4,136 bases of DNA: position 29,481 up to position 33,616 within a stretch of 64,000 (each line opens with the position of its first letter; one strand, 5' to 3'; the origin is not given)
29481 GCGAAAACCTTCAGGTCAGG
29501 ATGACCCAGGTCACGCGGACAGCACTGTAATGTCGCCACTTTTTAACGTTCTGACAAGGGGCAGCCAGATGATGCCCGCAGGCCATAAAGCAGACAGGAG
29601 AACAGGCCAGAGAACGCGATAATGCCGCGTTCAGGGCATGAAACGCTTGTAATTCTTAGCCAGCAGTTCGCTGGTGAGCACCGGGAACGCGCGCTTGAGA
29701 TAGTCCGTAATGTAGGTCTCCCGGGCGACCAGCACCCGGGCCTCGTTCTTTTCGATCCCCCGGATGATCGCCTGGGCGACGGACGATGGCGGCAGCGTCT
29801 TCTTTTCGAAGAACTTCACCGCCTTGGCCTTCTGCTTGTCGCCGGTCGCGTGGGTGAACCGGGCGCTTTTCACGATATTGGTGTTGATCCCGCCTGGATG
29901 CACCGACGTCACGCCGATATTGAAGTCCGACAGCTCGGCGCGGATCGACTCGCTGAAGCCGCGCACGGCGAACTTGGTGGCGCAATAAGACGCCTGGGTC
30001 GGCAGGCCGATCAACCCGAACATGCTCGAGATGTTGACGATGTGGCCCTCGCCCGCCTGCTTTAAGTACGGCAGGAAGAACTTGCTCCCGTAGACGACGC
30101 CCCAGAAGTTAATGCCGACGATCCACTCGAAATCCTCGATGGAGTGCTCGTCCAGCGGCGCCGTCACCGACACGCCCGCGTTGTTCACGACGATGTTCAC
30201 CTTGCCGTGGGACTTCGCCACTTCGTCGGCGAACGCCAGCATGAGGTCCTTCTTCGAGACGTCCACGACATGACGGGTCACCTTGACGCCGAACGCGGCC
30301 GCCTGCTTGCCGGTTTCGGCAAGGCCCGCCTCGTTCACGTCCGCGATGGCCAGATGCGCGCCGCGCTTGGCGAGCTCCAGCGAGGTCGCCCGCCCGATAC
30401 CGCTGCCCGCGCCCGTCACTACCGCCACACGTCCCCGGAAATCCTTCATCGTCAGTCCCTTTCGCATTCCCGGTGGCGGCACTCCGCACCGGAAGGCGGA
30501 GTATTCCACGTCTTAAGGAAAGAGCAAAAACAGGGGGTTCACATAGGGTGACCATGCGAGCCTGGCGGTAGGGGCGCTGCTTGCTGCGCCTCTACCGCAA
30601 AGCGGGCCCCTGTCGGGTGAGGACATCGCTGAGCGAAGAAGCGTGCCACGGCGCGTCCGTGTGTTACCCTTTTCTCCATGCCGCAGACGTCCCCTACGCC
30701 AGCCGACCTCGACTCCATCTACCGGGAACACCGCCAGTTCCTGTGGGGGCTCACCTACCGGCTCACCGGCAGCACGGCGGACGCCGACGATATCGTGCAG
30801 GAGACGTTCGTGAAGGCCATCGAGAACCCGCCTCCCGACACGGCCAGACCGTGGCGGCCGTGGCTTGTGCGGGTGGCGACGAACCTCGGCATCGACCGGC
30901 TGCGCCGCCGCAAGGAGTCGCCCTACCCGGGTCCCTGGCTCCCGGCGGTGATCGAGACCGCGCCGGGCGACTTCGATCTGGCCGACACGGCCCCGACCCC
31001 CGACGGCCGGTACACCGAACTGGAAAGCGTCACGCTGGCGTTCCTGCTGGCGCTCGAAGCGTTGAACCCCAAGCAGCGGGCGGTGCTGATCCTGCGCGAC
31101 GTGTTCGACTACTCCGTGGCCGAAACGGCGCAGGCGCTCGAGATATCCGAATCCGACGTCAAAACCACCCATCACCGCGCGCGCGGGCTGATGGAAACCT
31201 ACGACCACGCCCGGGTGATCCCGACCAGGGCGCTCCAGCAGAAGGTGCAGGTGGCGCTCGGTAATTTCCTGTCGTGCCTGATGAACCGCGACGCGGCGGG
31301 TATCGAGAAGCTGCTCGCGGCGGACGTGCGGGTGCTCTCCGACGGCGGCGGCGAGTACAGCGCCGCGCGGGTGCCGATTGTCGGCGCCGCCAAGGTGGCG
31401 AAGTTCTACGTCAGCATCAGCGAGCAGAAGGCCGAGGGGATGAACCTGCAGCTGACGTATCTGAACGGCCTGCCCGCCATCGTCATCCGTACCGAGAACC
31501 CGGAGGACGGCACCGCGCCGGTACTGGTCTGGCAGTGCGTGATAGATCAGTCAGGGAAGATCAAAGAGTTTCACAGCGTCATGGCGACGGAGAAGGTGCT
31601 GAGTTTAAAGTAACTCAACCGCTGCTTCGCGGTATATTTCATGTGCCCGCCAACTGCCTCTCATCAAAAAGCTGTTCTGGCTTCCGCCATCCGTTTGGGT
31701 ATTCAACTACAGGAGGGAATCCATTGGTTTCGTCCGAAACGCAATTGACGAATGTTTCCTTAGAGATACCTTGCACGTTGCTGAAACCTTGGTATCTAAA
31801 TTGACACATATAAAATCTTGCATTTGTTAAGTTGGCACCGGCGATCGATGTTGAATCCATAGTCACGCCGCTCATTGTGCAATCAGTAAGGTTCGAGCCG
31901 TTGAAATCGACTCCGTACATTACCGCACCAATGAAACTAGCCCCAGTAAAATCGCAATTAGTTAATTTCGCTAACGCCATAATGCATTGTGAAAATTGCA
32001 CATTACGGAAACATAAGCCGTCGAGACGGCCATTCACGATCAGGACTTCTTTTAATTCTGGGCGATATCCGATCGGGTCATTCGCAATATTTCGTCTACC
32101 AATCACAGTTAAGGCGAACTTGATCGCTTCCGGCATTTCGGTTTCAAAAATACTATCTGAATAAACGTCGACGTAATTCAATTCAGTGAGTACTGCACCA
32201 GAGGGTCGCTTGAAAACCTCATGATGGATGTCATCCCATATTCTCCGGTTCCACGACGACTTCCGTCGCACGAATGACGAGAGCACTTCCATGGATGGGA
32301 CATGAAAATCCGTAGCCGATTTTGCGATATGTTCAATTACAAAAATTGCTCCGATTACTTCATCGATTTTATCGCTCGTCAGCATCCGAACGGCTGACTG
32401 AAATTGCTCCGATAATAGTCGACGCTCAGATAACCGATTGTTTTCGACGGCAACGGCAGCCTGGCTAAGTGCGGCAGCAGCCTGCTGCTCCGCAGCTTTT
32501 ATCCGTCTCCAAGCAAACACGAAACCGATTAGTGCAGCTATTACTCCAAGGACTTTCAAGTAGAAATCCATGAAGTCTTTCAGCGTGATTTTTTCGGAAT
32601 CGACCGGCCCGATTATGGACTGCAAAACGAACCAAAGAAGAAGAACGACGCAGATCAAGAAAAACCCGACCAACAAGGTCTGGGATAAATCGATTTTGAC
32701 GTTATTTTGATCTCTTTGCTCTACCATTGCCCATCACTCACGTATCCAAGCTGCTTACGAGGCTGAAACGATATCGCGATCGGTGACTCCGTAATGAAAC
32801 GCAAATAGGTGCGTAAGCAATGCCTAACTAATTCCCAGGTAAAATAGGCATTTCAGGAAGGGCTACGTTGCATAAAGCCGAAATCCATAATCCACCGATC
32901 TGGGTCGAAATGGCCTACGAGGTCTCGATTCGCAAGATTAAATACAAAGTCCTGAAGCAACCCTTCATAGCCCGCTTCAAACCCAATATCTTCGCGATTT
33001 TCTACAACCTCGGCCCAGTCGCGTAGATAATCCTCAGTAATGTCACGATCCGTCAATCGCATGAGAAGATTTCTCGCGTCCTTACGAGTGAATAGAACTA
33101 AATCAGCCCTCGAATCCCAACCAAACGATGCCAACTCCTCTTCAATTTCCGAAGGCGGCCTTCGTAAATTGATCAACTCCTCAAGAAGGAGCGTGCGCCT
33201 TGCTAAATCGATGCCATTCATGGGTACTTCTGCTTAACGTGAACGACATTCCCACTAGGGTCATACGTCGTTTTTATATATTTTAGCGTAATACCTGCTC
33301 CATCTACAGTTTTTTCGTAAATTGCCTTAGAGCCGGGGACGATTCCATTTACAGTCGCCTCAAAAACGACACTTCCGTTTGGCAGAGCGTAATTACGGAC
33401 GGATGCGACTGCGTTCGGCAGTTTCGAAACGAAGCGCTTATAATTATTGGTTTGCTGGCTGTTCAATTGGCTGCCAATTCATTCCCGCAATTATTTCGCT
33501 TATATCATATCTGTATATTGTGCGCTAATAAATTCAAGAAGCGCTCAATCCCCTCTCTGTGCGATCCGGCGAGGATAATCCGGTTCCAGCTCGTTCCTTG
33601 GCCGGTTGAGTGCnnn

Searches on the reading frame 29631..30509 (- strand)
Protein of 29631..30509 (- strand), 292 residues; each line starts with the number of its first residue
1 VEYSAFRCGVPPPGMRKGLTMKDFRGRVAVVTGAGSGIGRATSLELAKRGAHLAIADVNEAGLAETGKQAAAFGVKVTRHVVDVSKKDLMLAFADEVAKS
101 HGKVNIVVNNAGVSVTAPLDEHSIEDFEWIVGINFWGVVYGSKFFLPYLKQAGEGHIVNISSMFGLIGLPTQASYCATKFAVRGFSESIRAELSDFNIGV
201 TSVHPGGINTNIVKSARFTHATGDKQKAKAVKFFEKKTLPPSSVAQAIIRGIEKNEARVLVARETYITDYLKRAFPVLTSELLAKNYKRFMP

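Call 20: search_protein_families(library=pfam, proteins=[window:29631-30509:-], max_evalue=0.01)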
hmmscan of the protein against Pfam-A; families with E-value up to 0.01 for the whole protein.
window:29631-30509:- (292 aa): 3 families
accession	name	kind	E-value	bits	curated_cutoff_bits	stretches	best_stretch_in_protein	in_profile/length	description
PF00106.31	adh_short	-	1.7e-51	174.9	26.6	1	27-217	1-191/195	short chain dehydrogenase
PF13561.12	adh_short_C2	-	5.7e-36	124.7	27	1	33-230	1-198/236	Enoyl-(Acyl carrier protein) reductase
PF08659.16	KR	-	1.5e-13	51.5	22.6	1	30-191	4-165/180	KR domain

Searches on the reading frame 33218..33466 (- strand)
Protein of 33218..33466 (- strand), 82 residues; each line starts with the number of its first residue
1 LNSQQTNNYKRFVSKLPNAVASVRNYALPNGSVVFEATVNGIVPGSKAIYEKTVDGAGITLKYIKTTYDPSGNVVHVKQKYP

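Call 20: search_protein_families(library=pfam, proteins=[window:33218-33466:-], max_evalue=0.01)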
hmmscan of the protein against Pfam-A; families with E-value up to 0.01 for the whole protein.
window:33218-33466:- (82 aa): 0 families

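Call 31: search_protein_families(library=ncbifam, proteins=[window:33218-33466:-], max_evalue=0.01)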
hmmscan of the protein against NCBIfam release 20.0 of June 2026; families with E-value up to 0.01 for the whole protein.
window:33218-33466:- (82 aa): 0 families

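Call 32: search_protein_families(library=padloc, proteins=[window:33218-33466:-], max_evalue=0.01)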
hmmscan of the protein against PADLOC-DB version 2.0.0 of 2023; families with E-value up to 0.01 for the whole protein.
window:33218-33466:- (82 aa): 0 families

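Call 33: search_protein_families(library=phrogs, proteins=[window:33218-33466:-], max_evalue=0.01)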
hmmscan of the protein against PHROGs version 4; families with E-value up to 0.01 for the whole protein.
window:33218-33466:- (82 aa): 0 families

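Call 59: search_solved_structures(query=window:33218-33466:-, max_evalue=1)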
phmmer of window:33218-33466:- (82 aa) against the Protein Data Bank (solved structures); distinct sequences matched with E-value up to 1: 1.
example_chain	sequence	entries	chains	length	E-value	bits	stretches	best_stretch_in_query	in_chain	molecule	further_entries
7yui_A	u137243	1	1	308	0.33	14.8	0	44-79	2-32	Polyubiquitin-C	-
